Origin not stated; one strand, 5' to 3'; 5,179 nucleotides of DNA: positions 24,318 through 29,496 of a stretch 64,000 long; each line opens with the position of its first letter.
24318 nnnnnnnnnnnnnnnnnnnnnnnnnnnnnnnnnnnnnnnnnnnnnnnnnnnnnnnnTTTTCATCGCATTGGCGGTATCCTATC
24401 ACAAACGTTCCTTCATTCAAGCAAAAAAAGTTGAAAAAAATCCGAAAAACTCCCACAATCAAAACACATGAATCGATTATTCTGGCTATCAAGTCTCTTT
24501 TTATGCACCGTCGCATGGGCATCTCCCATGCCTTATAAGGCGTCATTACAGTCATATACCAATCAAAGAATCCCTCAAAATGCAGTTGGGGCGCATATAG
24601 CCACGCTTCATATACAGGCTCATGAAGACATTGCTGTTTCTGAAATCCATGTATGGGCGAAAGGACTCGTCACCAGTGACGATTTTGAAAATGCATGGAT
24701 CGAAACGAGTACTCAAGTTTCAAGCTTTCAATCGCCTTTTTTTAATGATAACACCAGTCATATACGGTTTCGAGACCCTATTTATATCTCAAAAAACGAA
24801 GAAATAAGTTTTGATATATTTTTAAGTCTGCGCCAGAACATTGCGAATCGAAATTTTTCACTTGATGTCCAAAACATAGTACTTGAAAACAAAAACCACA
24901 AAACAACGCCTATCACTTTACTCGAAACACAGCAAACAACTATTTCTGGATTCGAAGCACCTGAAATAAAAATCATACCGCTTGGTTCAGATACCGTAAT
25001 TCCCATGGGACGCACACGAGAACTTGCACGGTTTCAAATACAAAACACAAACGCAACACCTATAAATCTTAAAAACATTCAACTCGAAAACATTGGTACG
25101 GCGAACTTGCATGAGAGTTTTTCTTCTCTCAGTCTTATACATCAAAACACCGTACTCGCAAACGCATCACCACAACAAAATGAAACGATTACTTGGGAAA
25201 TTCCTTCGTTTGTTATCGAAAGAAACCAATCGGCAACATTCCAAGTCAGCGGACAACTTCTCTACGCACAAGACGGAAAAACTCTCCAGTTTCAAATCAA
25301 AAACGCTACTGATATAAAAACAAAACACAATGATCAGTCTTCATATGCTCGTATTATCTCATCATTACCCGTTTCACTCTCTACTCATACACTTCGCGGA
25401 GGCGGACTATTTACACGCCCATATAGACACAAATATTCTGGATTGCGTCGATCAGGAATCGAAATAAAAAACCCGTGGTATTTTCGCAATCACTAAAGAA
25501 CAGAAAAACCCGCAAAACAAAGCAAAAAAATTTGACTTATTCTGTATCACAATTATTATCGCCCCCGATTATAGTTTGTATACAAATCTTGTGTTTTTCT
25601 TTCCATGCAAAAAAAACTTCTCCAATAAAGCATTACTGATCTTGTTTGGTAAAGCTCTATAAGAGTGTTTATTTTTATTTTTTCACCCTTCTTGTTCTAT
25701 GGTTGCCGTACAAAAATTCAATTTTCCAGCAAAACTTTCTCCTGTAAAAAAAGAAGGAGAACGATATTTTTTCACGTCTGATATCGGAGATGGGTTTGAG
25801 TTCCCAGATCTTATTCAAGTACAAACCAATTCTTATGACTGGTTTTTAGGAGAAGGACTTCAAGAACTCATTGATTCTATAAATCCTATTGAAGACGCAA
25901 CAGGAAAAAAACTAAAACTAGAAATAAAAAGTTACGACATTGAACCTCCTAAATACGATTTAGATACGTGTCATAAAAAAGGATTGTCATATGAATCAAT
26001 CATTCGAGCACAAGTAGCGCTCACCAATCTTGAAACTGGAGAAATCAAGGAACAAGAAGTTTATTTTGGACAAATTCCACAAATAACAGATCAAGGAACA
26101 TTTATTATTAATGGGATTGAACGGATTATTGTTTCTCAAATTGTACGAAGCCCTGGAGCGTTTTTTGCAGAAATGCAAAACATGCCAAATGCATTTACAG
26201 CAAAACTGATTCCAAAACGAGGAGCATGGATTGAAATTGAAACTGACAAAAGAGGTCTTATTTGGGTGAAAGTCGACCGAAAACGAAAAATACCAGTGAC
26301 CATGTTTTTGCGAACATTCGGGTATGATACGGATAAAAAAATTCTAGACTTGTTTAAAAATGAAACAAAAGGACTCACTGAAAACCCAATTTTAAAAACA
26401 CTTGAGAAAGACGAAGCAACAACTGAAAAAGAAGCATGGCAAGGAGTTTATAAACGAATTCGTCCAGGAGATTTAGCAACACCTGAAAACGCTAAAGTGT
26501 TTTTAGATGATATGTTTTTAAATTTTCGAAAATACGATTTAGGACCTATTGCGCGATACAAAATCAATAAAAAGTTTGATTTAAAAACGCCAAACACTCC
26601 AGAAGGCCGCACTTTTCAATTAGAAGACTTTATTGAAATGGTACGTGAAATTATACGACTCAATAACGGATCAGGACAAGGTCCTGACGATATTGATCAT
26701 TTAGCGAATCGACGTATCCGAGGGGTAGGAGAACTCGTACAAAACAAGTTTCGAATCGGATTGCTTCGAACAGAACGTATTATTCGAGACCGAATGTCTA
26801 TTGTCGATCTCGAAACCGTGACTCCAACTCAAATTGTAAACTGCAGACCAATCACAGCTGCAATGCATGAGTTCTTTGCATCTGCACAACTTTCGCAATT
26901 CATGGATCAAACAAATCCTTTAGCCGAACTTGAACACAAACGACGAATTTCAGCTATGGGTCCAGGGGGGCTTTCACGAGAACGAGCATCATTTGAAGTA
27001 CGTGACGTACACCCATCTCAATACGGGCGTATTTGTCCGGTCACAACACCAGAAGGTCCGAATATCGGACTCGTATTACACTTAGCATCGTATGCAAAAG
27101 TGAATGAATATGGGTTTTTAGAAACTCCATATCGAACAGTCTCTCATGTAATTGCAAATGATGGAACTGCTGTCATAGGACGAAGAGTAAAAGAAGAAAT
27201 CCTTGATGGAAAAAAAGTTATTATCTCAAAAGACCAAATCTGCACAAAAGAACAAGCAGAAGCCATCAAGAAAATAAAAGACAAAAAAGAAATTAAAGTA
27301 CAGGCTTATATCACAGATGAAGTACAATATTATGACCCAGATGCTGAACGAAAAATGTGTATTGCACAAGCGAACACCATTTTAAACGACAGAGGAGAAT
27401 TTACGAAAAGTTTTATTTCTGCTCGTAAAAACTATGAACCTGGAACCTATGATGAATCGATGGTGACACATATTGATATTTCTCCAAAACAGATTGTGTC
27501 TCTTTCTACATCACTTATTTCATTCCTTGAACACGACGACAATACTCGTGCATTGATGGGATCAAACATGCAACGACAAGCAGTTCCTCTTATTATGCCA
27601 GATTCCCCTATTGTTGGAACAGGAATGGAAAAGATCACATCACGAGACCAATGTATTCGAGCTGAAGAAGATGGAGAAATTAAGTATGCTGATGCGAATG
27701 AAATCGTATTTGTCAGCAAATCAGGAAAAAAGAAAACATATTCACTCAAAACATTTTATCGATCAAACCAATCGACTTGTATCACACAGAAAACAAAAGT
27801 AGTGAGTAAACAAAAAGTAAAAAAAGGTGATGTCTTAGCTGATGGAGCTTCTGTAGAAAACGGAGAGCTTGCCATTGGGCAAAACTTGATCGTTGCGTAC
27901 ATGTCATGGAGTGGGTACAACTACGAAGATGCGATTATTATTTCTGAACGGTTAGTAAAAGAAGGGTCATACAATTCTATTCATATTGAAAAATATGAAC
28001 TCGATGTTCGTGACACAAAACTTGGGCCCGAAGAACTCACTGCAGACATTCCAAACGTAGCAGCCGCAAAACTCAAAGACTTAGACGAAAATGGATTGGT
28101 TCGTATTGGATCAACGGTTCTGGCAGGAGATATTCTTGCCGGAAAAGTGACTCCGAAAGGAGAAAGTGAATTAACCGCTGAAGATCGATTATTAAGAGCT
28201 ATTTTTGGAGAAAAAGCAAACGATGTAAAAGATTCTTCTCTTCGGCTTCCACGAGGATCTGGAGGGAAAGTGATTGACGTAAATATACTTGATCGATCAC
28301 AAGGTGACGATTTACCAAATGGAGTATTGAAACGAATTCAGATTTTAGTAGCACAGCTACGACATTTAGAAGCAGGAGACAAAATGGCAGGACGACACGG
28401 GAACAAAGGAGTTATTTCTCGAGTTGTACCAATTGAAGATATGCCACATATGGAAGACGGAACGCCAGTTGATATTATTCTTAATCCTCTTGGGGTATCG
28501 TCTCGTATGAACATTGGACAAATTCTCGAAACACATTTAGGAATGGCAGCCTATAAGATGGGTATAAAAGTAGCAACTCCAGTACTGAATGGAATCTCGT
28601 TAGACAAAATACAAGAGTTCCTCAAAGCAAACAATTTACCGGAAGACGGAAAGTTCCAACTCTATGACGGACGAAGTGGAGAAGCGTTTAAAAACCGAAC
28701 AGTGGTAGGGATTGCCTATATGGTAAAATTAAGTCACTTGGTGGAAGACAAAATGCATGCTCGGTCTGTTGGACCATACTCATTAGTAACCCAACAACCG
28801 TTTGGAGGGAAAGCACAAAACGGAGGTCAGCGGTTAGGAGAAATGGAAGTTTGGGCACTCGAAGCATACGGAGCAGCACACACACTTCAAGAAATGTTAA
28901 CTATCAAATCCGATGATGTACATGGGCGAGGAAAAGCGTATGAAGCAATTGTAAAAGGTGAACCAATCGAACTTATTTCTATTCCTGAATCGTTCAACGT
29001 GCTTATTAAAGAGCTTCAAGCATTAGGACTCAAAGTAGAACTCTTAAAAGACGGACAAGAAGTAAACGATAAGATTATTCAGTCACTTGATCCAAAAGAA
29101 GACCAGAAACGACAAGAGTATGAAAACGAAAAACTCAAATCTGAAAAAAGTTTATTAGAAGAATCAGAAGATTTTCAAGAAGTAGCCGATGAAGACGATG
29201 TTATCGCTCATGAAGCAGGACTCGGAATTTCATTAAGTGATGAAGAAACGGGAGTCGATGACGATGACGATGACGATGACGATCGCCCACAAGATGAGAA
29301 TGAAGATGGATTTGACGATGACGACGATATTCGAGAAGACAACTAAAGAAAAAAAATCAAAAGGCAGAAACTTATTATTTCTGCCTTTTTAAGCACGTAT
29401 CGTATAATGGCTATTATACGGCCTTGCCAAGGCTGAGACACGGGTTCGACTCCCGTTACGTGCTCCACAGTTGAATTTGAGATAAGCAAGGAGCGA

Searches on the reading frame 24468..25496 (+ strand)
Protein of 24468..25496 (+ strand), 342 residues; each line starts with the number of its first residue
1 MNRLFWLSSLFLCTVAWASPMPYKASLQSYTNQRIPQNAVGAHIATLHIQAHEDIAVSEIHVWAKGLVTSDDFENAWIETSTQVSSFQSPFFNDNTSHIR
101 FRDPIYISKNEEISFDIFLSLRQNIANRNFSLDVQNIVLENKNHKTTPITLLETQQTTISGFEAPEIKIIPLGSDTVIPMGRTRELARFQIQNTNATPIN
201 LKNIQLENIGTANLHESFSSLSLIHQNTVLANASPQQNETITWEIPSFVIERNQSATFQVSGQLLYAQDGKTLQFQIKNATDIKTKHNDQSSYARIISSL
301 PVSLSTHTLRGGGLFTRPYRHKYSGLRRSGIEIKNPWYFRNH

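Call 65: find_encoding_contigs(protein=window:24468-25496:+, flank=10000, max_places=8)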
Protein window:24468-25496:+ (342 aa): 1 contig read that carries it; 1 place shown.
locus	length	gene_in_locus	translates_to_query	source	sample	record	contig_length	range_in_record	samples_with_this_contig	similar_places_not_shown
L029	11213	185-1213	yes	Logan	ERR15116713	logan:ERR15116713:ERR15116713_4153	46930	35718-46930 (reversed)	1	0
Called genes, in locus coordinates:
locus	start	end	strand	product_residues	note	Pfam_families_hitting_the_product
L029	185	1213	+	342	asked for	-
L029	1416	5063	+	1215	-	PF04563:RNA_pol_Rpb2_1, PF04561:RNA_pol_Rpb2_2, PF04565:RNA_pol_Rpb2_3, PF10385:RNA_pol_Rpb2_45, PF00562:RNA_pol_Rpb2_6, PF04560:RNA_pol_Rpb2_7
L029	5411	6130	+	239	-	PF01925:TauE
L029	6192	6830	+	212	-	PF04832:SOUL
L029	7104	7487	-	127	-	PF00324:AA_permease (weak), PF18895:T4SS_pilin (weak)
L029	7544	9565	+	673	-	PF17191:RecG_wedge, PF00270:DEAD, PF04851:ResIII, PF00271:Helicase_C, PF22590:Cas3-like_C_2 (weak), PF19833:RecG_dom3_C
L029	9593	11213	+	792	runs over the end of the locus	PF01751:Toprim, PF01131:Topoisom_bac, PF13368:Toprim_C_rpt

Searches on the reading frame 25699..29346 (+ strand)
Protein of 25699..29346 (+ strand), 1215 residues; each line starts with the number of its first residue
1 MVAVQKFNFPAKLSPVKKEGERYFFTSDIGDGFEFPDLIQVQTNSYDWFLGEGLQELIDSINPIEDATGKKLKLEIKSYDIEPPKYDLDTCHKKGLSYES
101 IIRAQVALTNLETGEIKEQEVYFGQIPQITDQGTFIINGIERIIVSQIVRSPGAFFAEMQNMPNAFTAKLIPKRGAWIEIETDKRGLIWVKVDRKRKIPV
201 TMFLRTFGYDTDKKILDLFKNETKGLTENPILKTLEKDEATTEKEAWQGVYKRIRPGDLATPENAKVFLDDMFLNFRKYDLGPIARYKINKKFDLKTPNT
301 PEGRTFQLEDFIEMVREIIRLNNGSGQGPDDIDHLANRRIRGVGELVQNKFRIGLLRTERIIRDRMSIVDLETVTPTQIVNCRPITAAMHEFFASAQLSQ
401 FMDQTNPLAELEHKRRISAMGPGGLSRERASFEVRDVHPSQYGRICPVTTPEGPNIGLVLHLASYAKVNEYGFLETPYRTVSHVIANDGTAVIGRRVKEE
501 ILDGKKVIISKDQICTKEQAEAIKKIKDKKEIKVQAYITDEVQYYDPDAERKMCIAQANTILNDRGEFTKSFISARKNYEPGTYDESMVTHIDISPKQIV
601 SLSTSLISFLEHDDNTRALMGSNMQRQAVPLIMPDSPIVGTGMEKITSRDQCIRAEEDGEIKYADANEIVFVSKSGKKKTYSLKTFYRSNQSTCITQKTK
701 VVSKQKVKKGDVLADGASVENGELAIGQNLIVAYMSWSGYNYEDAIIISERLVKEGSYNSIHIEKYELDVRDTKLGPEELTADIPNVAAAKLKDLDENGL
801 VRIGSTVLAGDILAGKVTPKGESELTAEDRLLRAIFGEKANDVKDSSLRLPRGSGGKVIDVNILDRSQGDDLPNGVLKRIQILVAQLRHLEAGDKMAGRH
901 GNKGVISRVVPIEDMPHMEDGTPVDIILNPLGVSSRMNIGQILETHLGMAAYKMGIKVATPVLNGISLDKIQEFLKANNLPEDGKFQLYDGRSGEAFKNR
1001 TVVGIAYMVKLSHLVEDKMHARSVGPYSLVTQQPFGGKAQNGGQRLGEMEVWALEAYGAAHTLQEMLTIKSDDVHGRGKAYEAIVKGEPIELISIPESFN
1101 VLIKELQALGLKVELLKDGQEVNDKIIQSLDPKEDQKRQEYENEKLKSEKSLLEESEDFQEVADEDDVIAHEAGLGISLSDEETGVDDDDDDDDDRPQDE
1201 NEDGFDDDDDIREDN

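Call 97: find_encoding_contigs(protein=P0276, flank=10000, max_places=3)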
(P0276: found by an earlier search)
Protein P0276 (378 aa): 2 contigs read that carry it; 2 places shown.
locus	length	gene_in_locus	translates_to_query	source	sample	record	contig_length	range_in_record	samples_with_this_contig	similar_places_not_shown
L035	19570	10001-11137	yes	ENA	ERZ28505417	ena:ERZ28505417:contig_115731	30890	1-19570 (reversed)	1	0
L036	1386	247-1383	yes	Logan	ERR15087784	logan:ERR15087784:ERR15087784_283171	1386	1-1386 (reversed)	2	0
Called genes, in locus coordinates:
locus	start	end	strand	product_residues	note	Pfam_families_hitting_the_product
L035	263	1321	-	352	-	PF07907:YibE_F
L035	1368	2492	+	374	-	PF13439:Glyco_transf_4, PF20706:GT4-conflict (weak), PF00534:Glycos_transf_1, PF13692:Glyco_trans_1_4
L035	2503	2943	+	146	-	PF02502:LacAB_rpiB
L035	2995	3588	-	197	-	PF00574:CLP_protease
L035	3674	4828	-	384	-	PF02412:TSP_3 (weak)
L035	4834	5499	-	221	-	PF01813:ATP-synt_D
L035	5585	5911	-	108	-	-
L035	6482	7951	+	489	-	PF01943:Polysacc_synt, PF03023:MurJ, PF13440:Polysacc_synt_3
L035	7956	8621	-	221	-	PF02527:GidB, PF13847:Methyltransf_31 (weak)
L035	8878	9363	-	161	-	-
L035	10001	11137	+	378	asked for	PF00239:Resolvase, PF07508:Recombinase, PF13408:Zn_ribbon_recom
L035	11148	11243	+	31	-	-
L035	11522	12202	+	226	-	PF00072:Response_reg, PF00486:Trans_reg_C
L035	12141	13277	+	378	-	PF03413:PepSY (faint), PF00512:HisKA, PF02518:HATPase_c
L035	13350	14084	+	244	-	PF00005:ABC_tran, PF13304:AAA_21 (weak)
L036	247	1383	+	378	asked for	PF00239:Resolvase, PF07508:Recombinase, PF13408:Zn_ribbon_recom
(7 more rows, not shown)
